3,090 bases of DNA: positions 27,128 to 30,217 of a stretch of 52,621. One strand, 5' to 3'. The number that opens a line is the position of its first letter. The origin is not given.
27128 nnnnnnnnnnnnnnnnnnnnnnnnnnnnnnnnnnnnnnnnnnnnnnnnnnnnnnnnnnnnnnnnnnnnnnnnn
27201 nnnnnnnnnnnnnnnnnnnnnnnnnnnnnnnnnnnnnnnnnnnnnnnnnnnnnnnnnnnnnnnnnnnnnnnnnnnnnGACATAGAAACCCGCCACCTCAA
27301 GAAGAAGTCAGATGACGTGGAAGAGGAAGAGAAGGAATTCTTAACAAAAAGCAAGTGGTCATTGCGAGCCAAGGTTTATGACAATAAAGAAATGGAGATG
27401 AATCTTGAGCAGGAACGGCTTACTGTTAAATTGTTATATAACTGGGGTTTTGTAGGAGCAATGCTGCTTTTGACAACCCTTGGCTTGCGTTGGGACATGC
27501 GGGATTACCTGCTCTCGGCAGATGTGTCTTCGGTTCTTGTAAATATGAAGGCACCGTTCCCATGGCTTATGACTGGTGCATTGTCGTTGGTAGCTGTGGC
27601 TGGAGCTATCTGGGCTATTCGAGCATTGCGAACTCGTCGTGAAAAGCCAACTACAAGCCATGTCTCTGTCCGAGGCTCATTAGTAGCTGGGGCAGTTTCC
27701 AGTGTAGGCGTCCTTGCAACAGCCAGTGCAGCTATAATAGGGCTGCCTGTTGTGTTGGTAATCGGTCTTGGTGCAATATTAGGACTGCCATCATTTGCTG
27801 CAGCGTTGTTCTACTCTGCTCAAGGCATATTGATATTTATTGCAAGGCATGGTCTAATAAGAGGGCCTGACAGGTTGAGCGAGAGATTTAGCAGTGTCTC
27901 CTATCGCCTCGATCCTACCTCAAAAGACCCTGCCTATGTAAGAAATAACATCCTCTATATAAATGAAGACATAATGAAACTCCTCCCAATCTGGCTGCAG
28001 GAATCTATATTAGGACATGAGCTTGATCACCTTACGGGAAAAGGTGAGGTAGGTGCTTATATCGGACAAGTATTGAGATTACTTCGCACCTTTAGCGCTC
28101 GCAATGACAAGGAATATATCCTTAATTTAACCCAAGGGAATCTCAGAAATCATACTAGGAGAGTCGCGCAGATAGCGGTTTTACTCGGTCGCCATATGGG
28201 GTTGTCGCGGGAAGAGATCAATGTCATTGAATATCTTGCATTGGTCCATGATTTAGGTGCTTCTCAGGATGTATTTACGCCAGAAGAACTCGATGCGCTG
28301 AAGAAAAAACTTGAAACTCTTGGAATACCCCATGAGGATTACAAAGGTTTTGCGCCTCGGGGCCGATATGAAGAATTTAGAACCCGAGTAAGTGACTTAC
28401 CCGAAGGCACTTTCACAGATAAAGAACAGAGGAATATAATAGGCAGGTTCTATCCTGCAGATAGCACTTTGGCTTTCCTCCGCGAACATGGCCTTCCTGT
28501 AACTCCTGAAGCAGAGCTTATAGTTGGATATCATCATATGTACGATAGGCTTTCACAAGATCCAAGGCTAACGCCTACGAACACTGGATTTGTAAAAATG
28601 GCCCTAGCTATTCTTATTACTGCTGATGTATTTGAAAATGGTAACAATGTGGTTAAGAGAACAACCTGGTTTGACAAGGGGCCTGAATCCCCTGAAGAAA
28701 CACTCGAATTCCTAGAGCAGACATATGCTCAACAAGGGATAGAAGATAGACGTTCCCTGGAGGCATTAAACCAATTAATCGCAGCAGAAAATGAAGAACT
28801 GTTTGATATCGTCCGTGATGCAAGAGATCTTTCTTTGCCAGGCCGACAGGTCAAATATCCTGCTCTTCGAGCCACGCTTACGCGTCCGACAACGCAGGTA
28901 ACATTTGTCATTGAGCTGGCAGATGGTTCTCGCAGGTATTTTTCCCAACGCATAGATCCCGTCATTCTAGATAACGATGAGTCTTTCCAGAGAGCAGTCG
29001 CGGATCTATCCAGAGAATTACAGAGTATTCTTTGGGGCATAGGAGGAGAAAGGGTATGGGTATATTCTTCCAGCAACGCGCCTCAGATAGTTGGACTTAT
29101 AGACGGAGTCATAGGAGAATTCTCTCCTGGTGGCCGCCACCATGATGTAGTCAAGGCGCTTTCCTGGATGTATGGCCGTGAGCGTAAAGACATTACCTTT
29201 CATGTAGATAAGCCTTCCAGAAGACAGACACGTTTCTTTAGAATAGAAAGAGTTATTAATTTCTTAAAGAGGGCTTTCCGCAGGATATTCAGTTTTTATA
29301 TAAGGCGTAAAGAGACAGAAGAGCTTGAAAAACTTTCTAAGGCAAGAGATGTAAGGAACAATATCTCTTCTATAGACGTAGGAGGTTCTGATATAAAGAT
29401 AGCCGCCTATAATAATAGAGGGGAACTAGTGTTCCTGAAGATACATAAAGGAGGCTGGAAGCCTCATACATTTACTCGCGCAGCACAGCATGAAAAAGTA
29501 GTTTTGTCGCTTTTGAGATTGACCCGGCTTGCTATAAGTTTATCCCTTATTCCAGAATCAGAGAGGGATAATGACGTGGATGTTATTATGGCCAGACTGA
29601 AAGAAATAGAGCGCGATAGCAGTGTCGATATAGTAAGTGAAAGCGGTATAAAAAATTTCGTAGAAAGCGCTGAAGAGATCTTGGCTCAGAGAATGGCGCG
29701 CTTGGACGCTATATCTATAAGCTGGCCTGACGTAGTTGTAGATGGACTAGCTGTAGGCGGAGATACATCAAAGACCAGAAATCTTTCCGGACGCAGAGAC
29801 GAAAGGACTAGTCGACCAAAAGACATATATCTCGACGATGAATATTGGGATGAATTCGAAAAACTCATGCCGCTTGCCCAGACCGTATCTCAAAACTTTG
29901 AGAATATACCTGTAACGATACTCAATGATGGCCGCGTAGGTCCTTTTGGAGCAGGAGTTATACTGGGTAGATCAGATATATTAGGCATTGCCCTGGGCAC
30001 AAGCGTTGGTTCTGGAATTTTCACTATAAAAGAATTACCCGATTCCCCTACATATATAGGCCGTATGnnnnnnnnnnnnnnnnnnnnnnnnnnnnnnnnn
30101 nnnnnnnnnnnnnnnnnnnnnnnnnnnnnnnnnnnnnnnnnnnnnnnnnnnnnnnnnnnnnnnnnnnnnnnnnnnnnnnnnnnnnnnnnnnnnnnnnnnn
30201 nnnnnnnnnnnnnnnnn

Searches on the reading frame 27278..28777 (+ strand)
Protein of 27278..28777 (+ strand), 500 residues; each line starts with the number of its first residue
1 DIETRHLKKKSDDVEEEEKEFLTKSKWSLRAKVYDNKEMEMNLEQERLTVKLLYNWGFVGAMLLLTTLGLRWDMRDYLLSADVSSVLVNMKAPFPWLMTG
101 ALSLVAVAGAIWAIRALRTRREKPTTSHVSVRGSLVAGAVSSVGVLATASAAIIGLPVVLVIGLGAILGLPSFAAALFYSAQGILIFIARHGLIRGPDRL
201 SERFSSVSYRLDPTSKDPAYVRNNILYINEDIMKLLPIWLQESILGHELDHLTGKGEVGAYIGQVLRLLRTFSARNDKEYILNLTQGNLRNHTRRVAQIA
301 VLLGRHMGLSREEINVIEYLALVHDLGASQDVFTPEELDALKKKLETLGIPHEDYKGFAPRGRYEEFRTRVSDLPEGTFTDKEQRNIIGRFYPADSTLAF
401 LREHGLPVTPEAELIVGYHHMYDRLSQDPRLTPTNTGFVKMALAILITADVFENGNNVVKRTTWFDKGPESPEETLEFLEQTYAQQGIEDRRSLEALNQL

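Call 87: search_protein_families(library=pfam, proteins=[window:27278-28777:+], max_evalue=0.01)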
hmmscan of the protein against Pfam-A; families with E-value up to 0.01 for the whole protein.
window:27278-28777:+ (500 aa): 1 family
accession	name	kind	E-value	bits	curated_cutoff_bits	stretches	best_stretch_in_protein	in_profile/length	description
PF01966.28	HD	-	7.7e-05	23.4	22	1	291-331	3-43/116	HD domain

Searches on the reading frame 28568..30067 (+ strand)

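Call 87: search_protein_families(library=pfam, proteins=[window:28568-30067:+], max_evalue=0.01)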
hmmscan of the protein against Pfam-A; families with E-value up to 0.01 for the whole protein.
window:28568-30067:+ (500 aa): 1 family
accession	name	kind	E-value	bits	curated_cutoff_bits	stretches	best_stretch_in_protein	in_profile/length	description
PF17755.6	UvrA_DNA-bind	-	0.0085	16.8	23.2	0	200-247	59-106/110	UvrA DNA-binding domain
